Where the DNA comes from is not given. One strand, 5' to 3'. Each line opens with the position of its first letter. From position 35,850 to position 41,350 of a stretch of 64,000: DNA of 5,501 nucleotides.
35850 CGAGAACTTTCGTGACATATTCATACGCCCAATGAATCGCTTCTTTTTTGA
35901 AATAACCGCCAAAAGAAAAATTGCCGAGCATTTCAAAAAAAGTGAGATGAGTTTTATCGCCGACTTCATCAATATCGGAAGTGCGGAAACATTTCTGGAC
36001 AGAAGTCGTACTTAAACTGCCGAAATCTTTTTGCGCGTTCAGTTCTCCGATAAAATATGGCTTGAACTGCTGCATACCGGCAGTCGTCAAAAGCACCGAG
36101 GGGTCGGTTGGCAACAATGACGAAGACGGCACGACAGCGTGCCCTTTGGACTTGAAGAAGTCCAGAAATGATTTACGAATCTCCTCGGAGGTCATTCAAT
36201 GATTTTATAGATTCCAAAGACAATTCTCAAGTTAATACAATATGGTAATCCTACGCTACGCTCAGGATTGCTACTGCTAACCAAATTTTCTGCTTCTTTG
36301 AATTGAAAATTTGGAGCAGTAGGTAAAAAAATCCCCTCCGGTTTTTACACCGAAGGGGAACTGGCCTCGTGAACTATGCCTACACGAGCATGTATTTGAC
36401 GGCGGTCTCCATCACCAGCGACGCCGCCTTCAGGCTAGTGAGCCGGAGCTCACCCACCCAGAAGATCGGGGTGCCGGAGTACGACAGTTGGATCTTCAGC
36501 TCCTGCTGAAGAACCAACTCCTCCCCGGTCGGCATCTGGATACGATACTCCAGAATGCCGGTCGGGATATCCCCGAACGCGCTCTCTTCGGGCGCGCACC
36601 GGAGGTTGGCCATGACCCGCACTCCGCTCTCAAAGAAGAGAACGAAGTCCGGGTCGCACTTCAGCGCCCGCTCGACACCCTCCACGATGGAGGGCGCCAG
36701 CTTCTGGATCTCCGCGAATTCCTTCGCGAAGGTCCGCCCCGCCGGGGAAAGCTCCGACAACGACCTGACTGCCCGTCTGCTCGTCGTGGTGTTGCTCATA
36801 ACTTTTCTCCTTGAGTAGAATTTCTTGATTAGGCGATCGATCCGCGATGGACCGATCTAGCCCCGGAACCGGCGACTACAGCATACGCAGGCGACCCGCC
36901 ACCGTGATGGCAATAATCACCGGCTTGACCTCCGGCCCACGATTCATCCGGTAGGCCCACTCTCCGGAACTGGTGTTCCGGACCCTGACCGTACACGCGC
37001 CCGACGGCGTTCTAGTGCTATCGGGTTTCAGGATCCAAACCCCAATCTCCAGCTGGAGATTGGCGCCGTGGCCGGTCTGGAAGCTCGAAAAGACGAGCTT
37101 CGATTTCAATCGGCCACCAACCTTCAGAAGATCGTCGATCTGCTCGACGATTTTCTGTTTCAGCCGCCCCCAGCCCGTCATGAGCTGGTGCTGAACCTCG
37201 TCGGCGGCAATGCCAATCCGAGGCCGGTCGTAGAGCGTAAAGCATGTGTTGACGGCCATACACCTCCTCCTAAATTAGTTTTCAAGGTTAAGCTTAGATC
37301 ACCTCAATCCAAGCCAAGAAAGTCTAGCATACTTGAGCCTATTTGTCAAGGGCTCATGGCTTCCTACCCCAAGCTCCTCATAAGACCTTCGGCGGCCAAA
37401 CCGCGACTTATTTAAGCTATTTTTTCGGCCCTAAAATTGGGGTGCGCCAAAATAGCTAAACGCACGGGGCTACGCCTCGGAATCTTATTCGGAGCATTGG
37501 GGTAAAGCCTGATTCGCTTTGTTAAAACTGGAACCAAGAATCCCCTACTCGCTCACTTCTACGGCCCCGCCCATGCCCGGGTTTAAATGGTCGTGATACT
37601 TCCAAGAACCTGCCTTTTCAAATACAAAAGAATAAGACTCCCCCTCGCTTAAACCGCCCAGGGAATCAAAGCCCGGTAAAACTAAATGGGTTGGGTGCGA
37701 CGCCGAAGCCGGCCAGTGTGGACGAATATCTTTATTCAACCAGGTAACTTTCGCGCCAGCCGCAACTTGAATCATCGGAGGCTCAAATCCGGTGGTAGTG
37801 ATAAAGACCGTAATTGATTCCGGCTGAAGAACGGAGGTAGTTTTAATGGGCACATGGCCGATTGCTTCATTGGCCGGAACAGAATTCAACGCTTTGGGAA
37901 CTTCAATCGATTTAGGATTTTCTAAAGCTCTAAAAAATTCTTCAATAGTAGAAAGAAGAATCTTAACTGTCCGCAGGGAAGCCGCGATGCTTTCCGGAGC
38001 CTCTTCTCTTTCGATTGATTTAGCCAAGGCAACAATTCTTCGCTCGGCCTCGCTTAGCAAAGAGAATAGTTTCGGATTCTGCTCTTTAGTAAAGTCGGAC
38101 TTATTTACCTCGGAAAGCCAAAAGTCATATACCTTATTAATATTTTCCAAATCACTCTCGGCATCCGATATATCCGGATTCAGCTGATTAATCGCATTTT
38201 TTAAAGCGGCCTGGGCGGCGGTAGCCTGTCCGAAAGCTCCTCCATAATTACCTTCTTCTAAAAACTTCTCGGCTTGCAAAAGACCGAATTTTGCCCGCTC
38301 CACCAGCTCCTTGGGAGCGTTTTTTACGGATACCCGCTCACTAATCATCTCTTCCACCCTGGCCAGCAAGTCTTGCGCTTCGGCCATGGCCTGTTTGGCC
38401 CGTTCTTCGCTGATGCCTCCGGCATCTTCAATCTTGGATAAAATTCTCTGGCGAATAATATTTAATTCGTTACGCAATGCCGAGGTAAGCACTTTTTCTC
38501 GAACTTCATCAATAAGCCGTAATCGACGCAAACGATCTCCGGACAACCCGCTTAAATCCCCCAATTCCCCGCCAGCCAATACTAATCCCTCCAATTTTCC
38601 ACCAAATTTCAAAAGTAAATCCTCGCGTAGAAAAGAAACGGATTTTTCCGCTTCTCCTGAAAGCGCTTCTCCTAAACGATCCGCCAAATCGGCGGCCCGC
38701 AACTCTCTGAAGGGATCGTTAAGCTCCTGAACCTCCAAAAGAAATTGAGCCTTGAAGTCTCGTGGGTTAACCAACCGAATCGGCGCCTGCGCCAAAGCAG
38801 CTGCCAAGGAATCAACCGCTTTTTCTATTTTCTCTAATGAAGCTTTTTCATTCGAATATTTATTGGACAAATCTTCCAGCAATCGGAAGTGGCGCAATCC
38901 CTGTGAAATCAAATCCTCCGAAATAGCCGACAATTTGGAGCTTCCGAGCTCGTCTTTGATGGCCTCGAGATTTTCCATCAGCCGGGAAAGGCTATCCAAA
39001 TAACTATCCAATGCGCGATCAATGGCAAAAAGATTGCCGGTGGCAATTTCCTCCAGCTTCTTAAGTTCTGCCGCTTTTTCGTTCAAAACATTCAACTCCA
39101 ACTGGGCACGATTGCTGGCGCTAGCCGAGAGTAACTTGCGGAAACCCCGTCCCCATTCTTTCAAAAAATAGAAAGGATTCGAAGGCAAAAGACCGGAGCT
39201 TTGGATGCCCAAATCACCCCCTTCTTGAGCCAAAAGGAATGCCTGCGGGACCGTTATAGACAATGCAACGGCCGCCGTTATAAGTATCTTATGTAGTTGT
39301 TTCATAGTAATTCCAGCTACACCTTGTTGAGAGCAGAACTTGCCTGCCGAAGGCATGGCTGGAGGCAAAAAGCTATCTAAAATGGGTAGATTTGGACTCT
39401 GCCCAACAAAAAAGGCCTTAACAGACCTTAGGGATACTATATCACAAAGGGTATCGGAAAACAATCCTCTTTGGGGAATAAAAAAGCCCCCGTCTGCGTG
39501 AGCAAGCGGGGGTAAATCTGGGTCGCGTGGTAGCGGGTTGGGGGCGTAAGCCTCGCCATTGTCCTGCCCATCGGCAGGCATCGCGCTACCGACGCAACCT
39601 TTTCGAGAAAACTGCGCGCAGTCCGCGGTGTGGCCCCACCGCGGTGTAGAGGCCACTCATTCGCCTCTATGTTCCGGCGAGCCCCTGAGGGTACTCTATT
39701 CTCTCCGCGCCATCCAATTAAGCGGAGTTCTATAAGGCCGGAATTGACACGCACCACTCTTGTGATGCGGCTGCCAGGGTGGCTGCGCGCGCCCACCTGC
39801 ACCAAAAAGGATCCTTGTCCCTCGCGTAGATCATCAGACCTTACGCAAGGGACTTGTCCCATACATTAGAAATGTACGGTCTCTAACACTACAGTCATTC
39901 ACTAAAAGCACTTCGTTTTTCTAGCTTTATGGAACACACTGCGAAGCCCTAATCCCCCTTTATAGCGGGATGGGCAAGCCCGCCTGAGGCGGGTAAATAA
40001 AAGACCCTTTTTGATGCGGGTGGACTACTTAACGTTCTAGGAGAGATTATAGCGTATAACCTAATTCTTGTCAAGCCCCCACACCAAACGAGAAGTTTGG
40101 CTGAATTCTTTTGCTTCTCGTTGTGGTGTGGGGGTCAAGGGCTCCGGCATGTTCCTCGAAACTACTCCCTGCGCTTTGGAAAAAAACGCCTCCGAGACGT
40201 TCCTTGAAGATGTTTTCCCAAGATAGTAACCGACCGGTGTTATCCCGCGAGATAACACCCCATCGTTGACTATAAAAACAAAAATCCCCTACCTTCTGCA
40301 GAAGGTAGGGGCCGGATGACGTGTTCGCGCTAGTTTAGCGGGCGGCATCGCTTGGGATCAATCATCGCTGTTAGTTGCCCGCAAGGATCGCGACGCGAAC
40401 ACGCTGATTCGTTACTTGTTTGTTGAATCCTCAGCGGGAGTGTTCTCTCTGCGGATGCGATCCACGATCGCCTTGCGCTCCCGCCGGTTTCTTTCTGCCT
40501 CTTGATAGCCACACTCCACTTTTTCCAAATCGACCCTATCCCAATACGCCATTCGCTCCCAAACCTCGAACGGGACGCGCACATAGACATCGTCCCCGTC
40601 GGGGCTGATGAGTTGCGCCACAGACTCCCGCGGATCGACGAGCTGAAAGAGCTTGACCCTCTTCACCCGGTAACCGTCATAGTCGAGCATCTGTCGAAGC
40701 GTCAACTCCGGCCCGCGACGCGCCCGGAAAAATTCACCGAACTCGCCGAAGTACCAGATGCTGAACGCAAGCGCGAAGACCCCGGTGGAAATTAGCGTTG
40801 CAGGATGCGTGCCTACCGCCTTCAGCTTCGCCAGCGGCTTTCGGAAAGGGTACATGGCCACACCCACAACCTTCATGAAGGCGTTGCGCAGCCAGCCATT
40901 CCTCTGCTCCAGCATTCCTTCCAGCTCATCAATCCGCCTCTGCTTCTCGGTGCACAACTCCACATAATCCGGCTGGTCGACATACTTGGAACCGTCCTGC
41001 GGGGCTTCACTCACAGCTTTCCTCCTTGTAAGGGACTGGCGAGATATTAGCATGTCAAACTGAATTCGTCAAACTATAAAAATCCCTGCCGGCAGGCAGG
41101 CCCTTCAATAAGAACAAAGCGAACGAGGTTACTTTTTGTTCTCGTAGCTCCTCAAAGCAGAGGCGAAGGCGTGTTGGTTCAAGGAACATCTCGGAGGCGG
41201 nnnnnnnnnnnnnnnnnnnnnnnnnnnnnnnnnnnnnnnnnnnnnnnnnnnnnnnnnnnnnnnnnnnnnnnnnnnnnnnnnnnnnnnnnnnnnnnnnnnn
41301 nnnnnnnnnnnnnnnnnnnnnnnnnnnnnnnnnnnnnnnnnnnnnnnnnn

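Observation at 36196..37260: GC-rich (~60% GC) two-gene cassette between alaS and a large secreted-protein gene, with its own promoter (in repeat A) and terminator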

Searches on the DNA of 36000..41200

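Call 88: search_rna_families(source=window, start=36000, end=41200, threshold=evalue, max_evalue=1)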
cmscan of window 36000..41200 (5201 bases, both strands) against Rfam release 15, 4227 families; matches with E-value up to 1: 0.
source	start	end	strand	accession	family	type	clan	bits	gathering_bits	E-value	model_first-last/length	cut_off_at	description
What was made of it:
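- On Known structured RNA family (Rfam 15): No match at E up to 1 in 36000-41200 (call 88).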
